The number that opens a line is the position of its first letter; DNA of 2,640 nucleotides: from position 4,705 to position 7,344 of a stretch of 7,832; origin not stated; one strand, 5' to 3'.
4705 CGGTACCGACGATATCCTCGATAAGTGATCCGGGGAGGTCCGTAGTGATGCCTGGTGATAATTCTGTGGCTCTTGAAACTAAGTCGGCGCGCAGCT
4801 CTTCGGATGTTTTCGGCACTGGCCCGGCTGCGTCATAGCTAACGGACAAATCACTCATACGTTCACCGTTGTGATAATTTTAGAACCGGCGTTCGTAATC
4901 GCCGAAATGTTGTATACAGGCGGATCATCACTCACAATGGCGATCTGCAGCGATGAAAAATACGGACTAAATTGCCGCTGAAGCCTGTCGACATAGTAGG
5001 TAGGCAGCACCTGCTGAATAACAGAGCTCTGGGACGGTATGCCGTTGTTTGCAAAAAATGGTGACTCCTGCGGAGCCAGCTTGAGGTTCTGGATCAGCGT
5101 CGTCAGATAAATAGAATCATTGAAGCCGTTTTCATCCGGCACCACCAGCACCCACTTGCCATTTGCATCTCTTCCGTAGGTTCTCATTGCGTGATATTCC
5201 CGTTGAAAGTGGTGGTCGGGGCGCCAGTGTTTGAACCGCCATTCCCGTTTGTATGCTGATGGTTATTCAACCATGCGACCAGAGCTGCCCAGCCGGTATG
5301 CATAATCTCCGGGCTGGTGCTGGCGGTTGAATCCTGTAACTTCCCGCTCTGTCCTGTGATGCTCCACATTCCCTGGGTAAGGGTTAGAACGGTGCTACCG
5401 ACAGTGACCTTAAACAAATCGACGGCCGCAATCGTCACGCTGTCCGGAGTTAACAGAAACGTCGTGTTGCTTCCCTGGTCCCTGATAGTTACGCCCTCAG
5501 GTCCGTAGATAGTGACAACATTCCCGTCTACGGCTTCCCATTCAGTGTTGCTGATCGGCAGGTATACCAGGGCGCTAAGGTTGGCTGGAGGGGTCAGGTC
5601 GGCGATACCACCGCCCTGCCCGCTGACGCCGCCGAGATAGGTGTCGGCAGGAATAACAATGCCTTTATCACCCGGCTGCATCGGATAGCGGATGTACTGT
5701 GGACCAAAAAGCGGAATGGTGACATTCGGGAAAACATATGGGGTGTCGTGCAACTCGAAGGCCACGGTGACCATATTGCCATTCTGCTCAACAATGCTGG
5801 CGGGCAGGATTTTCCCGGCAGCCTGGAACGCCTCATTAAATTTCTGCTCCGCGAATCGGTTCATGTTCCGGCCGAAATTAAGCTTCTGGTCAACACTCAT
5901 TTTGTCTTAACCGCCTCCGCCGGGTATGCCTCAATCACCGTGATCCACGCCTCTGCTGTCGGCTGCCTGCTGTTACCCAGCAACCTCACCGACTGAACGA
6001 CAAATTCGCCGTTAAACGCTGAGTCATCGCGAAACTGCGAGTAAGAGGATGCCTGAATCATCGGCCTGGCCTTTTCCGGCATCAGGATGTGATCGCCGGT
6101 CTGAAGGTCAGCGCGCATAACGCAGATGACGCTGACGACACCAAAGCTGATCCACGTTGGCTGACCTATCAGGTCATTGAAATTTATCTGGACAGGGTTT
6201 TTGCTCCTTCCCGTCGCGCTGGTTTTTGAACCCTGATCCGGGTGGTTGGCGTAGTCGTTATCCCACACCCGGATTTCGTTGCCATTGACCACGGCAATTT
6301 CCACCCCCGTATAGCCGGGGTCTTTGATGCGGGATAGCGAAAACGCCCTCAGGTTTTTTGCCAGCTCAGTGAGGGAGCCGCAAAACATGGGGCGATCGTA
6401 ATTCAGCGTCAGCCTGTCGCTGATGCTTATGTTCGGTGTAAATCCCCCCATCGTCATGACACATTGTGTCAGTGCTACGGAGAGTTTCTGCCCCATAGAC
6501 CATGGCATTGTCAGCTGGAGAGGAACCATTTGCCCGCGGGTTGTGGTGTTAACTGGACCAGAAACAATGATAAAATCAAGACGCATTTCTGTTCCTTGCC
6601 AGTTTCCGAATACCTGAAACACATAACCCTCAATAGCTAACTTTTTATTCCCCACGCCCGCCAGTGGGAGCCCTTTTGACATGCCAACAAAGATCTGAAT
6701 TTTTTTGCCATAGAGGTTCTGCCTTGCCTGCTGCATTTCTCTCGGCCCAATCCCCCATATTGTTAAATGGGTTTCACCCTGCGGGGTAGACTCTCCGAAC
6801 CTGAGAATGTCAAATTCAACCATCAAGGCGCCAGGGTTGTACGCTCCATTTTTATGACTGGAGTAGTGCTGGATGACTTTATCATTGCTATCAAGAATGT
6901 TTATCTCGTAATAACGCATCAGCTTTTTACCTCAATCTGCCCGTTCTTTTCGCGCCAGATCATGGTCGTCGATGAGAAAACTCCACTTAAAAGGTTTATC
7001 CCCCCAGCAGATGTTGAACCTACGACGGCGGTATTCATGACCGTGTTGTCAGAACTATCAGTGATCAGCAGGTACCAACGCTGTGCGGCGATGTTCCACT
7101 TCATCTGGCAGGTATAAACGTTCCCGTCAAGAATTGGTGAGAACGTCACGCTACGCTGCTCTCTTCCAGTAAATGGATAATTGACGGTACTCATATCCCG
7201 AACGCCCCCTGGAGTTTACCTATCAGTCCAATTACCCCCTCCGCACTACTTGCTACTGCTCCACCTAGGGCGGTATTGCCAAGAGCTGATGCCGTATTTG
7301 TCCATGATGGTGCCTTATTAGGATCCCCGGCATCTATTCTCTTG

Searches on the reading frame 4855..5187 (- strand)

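Call 4: search_protein_families(library=pfam, proteins=[window:4855-5187:-], max_evalue=0.01)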
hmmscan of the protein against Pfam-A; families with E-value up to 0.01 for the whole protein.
window:4855-5187:- (110 aa): 0 families

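Call 24: search_protein_families(library=phrogs, proteins=[window:4855-5187:-], max_evalue=0.001)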
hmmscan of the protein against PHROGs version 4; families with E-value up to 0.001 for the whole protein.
window:4855-5187:- (110 aa): 1 family
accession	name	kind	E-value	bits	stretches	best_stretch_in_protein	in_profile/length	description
phrog_7986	-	unknown function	1.2e-50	171.3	1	1-110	1-115/115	-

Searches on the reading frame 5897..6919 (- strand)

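Call 4: search_protein_families(library=pfam, proteins=[window:5897-6919:-], max_evalue=0.01)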
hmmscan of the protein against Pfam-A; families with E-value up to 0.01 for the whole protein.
window:5897-6919:- (340 aa): 0 families

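Call 24: search_protein_families(library=phrogs, proteins=[window:5897-6919:-], max_evalue=0.001)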
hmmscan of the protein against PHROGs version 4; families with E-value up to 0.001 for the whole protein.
window:5897-6919:- (340 aa): 1 family
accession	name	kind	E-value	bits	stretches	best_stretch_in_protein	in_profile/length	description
phrog_196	-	tail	1.5e-36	127.1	1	1-339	86-366/536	baseplate hub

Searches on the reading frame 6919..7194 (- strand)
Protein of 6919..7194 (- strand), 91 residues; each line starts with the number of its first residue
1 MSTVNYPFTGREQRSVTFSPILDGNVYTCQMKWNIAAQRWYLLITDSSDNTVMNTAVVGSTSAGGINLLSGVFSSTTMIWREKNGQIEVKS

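Call 24: search_protein_families(library=phrogs, proteins=[window:6919-7194:-], max_evalue=0.001)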
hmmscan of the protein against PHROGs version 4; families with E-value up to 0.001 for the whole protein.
window:6919-7194:- (91 aa): 2 families
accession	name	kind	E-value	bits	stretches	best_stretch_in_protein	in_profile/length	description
phrog_8737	-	unknown function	1e-35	122.5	1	1-90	1-90/91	-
phrog_349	-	head and packaging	0.00047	21.2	1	14-55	13-54/114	virion structural protein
